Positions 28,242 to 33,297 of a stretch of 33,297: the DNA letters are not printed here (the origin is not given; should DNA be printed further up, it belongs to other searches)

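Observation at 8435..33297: Candidate undescribed surface system: lipid-carrier glycosylation and decoration island co-localised with three dockerin-tagged secreted proteins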

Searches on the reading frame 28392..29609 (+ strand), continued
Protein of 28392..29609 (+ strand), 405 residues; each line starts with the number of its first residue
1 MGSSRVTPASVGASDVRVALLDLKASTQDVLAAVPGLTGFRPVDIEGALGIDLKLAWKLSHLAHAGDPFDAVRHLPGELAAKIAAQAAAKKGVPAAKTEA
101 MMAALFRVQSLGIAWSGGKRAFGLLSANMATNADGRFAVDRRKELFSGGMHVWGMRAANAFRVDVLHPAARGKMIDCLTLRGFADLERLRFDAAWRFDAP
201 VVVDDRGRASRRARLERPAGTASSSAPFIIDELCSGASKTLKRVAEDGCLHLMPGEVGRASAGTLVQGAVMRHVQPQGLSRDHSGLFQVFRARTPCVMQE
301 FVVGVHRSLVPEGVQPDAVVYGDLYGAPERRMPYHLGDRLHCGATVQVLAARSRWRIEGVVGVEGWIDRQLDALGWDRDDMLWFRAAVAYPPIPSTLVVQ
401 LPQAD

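Call 85: search_protein_families(library=pfam, proteins=[P0250, P0260, P0280, P0293, P0300, P0320, P0340, P0360, P0384, P0395], max_evalue=0.01)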
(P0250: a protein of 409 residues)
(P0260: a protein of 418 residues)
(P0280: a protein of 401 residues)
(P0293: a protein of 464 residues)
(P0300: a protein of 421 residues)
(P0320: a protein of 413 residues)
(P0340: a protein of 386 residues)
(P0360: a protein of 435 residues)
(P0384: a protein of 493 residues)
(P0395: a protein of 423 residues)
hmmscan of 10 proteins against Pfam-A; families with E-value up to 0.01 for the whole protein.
P0250 (409 aa): 0 families

P0260 (418 aa): 0 families

P0280 (401 aa): 0 families

P0293 (464 aa): 0 families

P0300 (421 aa): 0 families

P0320 (413 aa): 0 families

P0340 (386 aa): 0 families

P0360 (435 aa): 0 families

P0384 (493 aa): 0 families

P0395 (423 aa): 0 families

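Call 86: search_protein_families(library=ncbifam, proteins=[P0250, P0260, P0280, P0293, P0300, P0320, P0340, P0360, P0384, P0395], max_evalue=0.01)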
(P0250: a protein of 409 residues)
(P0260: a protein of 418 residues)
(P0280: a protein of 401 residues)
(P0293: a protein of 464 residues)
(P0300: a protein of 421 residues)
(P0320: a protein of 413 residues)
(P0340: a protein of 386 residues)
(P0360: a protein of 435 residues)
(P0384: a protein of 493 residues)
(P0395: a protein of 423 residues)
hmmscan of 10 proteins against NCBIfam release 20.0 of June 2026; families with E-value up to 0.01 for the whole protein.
P0250 (409 aa): 0 families

P0260 (418 aa): 0 families

P0280 (401 aa): 0 families

P0293 (464 aa): 0 families

P0300 (421 aa): 0 families

P0320 (413 aa): 0 families

P0340 (386 aa): 0 families

P0360 (435 aa): 0 families

P0384 (493 aa): 0 families

P0395 (423 aa): 0 families

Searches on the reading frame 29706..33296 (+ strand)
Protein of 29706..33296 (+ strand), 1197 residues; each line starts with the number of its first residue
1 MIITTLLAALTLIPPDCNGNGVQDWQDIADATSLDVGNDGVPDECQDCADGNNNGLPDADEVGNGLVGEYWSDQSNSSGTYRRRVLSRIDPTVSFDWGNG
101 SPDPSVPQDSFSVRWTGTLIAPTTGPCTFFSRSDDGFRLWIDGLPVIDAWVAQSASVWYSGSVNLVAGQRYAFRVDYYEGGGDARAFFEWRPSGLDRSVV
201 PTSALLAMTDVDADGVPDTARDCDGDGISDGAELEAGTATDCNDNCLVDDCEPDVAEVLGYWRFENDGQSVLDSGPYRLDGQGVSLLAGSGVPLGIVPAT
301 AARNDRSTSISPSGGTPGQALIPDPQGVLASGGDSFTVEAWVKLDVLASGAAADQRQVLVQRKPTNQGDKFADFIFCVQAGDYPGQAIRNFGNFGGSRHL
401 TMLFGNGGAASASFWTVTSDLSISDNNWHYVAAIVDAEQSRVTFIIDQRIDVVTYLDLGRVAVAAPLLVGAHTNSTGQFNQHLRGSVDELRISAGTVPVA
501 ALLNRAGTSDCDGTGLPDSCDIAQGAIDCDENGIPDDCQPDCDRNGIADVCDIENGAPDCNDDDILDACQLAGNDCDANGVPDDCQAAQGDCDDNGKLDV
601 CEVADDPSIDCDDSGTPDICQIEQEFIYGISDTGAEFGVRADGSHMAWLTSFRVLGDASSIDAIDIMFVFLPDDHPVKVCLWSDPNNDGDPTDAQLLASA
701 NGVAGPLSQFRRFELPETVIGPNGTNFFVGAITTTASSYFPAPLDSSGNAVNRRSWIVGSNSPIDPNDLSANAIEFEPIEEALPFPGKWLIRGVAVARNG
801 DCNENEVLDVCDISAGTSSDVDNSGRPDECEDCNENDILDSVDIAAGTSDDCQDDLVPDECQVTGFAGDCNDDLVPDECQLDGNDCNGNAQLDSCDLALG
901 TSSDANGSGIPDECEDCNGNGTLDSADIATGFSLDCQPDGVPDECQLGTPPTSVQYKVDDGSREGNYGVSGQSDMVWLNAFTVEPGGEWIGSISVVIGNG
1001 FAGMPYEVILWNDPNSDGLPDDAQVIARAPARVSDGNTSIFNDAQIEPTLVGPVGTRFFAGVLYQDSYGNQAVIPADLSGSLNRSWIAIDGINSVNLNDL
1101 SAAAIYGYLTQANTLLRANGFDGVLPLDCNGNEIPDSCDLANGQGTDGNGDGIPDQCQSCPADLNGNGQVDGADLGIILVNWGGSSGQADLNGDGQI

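Call 10: search_protein_families(library=pfam, proteins=[window:29706-33296:+], max_evalue=0.01)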
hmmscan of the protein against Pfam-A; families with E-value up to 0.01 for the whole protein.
window:29706-33296:+ (1197 aa): 5 families
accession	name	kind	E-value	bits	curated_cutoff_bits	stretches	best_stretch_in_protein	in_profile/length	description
PF07691.17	PA14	-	3.3e-27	95.5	24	1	64-199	3-142/147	PA14 domain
PF13385.13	Laminin_G_3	-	6.9e-09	36.5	27.6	1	322-493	9-141/151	Concanavalin A-like lectin/glucanases superfamily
PF18884.5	TSP3_bac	-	9.5e-05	22.6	25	1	222-238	1-17/22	Bacterial TSP3 repeat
PF10528.15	GLEYA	-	0.00015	22.4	26.2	1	111-186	1-85/91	GLEYA domain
PF02210.31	Laminin_G_2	-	0.0031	18.4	22.9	1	407-493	39-124/126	Laminin G domain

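Call 11: search_protein_families(library=ncbifam, proteins=[window:29706-33296:+], max_evalue=0.01)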
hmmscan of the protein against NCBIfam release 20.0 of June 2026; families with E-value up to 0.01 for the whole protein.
window:29706-33296:+ (1197 aa): 1 family
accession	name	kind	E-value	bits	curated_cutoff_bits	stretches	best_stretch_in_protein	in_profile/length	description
NF041776.1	xylosidase_Xyl3A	equivalog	0.00035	18.6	1250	1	61-182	441-559/846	xylan 1,4-beta-xylosidase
